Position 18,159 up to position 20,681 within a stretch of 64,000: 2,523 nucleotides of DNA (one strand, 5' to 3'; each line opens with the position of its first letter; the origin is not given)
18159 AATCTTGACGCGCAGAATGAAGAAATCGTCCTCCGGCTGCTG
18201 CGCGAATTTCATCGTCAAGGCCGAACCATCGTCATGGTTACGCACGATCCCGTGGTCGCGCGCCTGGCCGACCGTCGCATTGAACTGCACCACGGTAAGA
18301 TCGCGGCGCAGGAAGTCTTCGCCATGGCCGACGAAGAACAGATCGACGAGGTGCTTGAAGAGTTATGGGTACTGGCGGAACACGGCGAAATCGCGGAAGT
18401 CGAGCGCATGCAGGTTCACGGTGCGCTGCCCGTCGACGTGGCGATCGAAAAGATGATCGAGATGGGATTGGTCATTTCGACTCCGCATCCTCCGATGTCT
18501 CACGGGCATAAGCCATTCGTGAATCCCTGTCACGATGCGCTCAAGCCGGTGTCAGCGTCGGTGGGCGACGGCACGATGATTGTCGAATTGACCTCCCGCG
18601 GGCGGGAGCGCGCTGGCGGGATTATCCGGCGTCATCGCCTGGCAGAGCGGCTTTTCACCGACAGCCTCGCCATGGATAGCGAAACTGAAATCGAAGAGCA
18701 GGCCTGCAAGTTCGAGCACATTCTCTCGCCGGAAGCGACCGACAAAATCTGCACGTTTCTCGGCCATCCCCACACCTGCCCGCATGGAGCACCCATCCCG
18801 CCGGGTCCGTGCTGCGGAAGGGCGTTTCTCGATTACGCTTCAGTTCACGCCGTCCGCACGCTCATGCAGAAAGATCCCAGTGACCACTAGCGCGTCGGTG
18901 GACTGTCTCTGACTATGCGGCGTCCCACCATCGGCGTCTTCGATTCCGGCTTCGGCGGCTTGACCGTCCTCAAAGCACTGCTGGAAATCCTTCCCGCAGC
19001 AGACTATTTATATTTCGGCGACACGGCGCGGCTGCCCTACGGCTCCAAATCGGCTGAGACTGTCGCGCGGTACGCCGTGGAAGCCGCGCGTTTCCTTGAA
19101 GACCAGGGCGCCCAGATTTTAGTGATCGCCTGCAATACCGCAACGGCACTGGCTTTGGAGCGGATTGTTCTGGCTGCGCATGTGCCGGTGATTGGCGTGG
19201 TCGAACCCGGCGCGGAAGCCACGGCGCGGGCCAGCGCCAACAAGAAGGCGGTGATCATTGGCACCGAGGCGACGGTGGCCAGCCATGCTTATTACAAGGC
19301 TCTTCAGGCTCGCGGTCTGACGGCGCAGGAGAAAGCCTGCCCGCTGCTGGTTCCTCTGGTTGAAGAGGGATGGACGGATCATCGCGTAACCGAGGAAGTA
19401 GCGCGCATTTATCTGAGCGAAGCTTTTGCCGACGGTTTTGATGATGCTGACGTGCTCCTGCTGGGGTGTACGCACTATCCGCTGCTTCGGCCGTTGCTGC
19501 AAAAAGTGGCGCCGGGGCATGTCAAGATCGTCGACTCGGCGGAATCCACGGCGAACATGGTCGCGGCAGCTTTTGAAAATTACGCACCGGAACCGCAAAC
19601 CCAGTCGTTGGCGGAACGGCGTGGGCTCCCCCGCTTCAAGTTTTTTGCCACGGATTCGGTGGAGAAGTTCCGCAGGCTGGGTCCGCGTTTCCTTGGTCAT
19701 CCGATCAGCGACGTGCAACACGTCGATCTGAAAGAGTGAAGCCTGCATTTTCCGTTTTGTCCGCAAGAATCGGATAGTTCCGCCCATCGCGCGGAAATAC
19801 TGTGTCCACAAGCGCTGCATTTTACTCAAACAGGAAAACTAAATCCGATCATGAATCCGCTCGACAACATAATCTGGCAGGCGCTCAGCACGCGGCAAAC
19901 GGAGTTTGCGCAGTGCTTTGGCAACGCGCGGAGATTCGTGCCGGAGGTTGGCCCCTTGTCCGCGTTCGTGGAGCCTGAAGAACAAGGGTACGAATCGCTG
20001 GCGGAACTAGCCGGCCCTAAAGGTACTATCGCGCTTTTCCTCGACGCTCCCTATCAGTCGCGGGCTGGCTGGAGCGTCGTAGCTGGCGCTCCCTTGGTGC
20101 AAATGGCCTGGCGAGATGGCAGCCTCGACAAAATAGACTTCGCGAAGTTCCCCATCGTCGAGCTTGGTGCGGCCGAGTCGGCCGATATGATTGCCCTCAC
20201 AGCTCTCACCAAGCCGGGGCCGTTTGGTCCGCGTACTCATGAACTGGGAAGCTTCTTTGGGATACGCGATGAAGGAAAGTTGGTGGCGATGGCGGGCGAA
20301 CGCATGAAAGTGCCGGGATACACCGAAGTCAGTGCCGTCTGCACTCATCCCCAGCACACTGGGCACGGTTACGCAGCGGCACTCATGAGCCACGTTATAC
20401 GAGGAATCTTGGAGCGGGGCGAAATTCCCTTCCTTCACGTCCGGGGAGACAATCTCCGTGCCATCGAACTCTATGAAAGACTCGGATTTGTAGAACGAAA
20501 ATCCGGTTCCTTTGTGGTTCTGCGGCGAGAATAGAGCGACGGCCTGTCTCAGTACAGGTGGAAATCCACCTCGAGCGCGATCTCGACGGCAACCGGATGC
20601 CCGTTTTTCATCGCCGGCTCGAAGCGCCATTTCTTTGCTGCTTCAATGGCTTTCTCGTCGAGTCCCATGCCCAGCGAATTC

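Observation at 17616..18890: ABC ATPase covalently fused to a full DtxR-like metalloregulator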

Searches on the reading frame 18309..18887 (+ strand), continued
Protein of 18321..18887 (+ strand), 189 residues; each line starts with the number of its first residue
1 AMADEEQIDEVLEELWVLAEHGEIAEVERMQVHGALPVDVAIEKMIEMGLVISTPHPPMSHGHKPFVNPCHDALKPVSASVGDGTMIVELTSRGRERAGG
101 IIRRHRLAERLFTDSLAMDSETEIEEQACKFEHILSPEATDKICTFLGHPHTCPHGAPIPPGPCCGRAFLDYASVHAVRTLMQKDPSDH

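Call 63: search_solved_structures(query=A2, max_evalue=0.001, show_alignments=4)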
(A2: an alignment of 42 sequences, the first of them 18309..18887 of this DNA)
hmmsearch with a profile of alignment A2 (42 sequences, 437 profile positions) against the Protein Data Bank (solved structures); distinct sequences matched with E-value up to 0.001: 638 (the best 60 are shown).
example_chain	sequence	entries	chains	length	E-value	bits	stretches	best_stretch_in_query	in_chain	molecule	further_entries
5xu1_A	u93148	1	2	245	6.9e-63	216.3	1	3-218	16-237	ABC transporter ATP-binding protein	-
1f3o_A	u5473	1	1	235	1.6e-62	215.1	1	4-218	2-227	HYPOTHETICAL ABC TRANSPORTER ATP-BINDING PROTEIN MJ0796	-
1l2t_A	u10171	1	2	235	6.9e-62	213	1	4-218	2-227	Hypothetical ABC transporter ATP-binding protein MJ0796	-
3tif_A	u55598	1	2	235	1.1e-60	209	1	4-218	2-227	Uncharacterized ABC transporter ATP-binding protein MJ0796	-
8j5q_D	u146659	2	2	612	4.5e-59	203.7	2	10-217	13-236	Uncharacterized ABC transporter ATP-binding protein Rv1281c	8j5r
7arh_F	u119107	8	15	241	3.5e-58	200.7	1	4-224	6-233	Lipoprotein-releasing system ATP-binding protein LolD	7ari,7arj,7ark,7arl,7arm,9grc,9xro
8j5s_D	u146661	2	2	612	4.6e-58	200.4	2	10-217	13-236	Uncharacterized ABC transporter ATP-binding protein Rv1281c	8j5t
5lj9_A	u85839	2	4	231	5e-58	200.2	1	3-215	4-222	Macrolide export ATP-binding/permease protein MacB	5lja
9rle_D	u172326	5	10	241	5.9e-58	200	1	4-220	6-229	Lipoprotein-releasing system ATP-binding protein LolD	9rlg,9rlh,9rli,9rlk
9rlc_D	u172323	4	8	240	5.9e-58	200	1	4-220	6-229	Lipoprotein-releasing system ATP-binding protein LolD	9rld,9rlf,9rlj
7mdy_D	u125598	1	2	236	6.5e-58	199.9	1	4-220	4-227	Lipoprotein-releasing system ATP-binding protein LolD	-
7v8l_D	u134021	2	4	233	8e-58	199.6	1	4-218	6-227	Lipoprotein-releasing system ATP-binding protein LolD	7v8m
9gvk_D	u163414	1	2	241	1.5e-57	198.7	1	4-224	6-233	Lipoprotein-releasing system ATP-binding protein LolD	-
5lil_A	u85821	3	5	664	2.8e-57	197.8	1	1-218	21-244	Macrolide export ATP-binding/permease protein MacB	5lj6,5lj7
7v8i_D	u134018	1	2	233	3.4e-57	197.5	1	4-218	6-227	Lipoprotein-releasing system ATP-binding protein LolD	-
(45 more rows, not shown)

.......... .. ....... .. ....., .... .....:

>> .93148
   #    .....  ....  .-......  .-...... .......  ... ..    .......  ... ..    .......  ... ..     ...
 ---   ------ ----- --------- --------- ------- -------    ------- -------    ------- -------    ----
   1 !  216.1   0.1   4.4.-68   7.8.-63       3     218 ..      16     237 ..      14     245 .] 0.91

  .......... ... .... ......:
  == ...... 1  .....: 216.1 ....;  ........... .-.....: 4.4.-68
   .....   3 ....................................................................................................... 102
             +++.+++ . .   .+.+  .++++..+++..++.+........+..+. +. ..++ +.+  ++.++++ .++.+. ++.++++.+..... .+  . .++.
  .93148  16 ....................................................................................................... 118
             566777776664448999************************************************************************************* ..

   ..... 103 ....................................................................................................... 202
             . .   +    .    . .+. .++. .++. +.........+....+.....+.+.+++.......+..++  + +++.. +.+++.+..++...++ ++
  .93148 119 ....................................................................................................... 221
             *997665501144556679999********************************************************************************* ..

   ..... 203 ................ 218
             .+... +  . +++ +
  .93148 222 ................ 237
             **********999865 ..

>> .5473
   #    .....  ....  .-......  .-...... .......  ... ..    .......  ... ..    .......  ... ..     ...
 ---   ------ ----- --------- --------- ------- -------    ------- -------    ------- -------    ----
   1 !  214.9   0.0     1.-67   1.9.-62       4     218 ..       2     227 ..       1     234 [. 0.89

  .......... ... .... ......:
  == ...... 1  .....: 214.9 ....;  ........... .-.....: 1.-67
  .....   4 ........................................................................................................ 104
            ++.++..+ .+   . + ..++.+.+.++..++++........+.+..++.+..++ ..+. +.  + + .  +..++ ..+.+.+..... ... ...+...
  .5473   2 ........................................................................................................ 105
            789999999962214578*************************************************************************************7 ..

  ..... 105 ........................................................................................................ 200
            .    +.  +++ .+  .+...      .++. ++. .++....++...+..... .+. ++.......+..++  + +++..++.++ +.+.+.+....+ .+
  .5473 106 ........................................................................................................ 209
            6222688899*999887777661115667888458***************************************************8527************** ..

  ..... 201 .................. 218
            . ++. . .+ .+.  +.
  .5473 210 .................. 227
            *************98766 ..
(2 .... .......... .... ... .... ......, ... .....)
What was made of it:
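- Tried and rejected: The result was swamped by ABC ATPases, because NBD columns entered the profile (call 63).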

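Call 65: search_solved_structures(query=A3, max_evalue=0.001, show_alignments=3)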
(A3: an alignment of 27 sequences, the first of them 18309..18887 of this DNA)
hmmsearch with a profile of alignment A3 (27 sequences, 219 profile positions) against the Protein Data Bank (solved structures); distinct sequences matched with E-value up to 0.001: 34.
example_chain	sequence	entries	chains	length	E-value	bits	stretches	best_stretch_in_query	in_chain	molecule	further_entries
7b24_A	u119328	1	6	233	3.5e-27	98.6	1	9-189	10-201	DtxR family iron (Metal) dependent repressor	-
7b1v_A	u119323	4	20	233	4.6e-27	98.2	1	9-189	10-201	DtxR family iron (Metal) dependent repressor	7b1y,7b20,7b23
1fx7_A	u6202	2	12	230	6.1e-27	97.8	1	9-217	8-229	IRON-DEPENDENT REPRESSOR IDER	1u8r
7b25_A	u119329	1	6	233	7.7e-27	97.5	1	9-189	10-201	DtxR family iron (Metal) dependent repressor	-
1b1b_A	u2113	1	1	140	9.6e-24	87.4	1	8-130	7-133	PROTEIN (IRON DEPENDENT REGULATOR)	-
2isy_A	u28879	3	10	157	1.4e-23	86.9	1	8-130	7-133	Iron-dependent repressor ideR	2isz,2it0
1bi0_A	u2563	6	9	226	4.5e-22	81.9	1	9-215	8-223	DIPHTHERIA TOXIN REPRESSOR | DIPHTHERIA TOX REPRESSOR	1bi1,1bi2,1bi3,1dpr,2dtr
1c0w_A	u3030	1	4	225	4.9e-22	81.8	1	9-215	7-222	DIPHTHERIA TOXIN REPRESSOR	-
3glx_A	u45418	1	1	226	7.2e-22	81.2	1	9-214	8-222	Diphtheria toxin repressor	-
1fwz_A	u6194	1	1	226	3.3e-21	79.1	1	9-215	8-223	DIPHTHERIA TOXIN REPRESSOR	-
1p92_A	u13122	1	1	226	1e-20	77.4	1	9-215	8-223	Diphtheria toxin repressor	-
1g3y_A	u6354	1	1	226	1.2e-20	77.3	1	9-215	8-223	DIPHTHERIA TOXIN REPRESSOR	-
1g3s_A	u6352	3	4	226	3.5e-20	75.7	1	9-215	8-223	DIPHTHERIA TOXIN REPRESSOR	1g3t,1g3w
2qqb_A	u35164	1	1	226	6.8e-20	74.8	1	8-215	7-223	Diphtheria toxin repressor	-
1ddn_A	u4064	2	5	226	1e-19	74.2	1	9-215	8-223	DIPHTHERIA TOX REPRESSOR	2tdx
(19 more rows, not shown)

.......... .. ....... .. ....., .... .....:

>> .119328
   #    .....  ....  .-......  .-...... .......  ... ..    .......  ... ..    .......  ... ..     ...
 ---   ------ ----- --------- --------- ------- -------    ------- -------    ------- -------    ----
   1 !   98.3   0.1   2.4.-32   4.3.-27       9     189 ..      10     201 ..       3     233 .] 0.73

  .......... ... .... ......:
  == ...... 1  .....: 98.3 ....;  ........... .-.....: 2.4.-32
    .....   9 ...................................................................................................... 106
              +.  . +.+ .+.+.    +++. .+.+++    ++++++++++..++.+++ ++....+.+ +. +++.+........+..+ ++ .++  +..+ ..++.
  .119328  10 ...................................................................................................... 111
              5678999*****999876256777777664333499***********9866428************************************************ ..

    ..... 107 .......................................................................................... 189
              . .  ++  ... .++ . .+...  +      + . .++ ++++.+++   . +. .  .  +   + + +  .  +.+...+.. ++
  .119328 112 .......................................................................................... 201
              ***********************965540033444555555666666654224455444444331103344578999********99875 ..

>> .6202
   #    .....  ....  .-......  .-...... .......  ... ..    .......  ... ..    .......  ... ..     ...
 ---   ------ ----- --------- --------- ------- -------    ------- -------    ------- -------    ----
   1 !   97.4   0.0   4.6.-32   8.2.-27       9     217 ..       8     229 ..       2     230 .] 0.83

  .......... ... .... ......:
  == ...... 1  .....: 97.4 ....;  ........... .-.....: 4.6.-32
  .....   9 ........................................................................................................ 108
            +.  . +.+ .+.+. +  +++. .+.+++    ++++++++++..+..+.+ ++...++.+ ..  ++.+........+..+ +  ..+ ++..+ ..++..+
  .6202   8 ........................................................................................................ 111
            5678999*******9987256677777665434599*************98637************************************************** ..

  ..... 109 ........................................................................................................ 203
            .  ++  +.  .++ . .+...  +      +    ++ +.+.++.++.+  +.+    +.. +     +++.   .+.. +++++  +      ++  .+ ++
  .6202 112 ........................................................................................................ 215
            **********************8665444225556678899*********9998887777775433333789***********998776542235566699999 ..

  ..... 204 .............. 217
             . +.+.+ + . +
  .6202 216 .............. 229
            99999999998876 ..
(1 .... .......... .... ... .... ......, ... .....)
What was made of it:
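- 18324..18593 (+): Residues 237-326: divergent winged-helix domain, equivalent to DtxR domain 1. Helix a1 is 237-256 and carries E241, D244, E245 and E248. Helix a2 is reduced. The a3-like helix is 273-282. The wing strands are 286-290 and 321-325. Profile alignment (call 65).
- Closest known: DtxR / IdeR / MntR metalloregulators. Same: Full-length profile homology, E 4e-27 (call 65).
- Checked: A profile built from the window's C-terminal part plus its free-standing relatives aligns to IdeR/DtxR from residue ~8 onward, E 4e-27 (call 65).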

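Call 66: find_related_loci(query=P0167, collection=metagenome_contigs, flank=7000)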
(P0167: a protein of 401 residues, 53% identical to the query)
Query P0167 (401 aa) in metagenome_contigs; peptide patterns used: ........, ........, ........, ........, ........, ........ (x = any residue, [..] = any of these).
600 stretches matched a pattern (row limit reached: there are more); 593 encode a relative of the query (tblastn E <= 1e-3); the best 80 are kept; 80 distinct loci.
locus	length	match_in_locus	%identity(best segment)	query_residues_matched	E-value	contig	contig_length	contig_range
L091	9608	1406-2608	89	1-401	0e+0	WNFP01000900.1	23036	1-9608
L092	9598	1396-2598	88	1-401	0e+0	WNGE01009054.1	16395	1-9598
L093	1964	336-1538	88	1-401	0e+0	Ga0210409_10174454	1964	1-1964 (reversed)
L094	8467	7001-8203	87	1-401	0e+0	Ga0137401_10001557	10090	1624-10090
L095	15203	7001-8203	87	1-401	0e+0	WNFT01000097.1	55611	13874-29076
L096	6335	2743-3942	85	1-400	0e+0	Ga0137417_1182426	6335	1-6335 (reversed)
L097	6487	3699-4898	86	1-400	0e+0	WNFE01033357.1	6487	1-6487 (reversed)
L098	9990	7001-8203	85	1-401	0e+0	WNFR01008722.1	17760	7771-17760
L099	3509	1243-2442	84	1-400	0e+0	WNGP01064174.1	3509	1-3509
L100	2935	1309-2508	84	1-400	0e+0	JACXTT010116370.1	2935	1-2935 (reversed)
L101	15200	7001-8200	85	1-400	0e+0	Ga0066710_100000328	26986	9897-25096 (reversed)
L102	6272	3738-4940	84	1-401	0e+0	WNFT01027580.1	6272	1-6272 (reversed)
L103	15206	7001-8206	84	1-400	0e+0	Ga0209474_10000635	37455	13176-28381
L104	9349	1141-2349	84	1-401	0e+0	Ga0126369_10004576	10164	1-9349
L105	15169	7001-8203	84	1-401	0e+0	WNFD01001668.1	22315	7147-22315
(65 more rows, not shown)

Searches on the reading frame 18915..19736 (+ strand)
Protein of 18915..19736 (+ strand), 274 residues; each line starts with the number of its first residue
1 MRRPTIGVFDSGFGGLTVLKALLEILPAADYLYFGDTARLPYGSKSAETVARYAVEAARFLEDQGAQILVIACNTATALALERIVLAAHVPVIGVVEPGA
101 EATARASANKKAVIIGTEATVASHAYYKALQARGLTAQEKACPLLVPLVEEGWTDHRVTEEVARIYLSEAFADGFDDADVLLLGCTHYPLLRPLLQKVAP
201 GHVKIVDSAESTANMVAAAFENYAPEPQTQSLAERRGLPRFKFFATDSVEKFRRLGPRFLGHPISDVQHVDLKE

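Call 5: search_protein_families(library=pfam, proteins=[window:18915-19736:+], max_evalue=0.01)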
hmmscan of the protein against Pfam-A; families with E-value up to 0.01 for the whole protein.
window:18915-19736:+ (274 aa): 1 family
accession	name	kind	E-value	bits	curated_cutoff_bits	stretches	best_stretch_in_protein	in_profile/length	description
PF01177.27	Asp_Glu_race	-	9.3e-25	88.1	31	1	17-215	11-210/211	Asp/Glu/Hydantoin racemase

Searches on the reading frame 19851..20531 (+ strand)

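Call 5: search_protein_families(library=pfam, proteins=[window:19851-20531:+], max_evalue=0.01)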
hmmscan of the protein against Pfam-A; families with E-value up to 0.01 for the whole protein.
window:19851-20531:+ (227 aa): 6 families
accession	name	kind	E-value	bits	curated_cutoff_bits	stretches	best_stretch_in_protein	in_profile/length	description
PF08445.16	FR47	-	5e-19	68.5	22.1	1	136-218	2-82/86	FR47-like protein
PF00583.31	Acetyltransf_1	-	3.5e-15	56.7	20.7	1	133-213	33-116/116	Acetyltransferase (GNAT) family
PF13508.13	Acetyltransf_7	-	2.1e-10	41.3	27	1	133-215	3-84/84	Acetyltransferase (GNAT) domain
PF12746.13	GNAT_acetyltran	-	2.8e-06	27.6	26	1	136-216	160-237/243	GNAT acetyltransferase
PF13527.13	Acetyltransf_9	-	4.4e-06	27.2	25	1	129-213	37-124/127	Acetyltransferase (GNAT) domain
PF13673.13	Acetyltransf_10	-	6.2e-06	26.7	23.6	1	135-215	33-109/128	Acetyltransferase (GNAT) domain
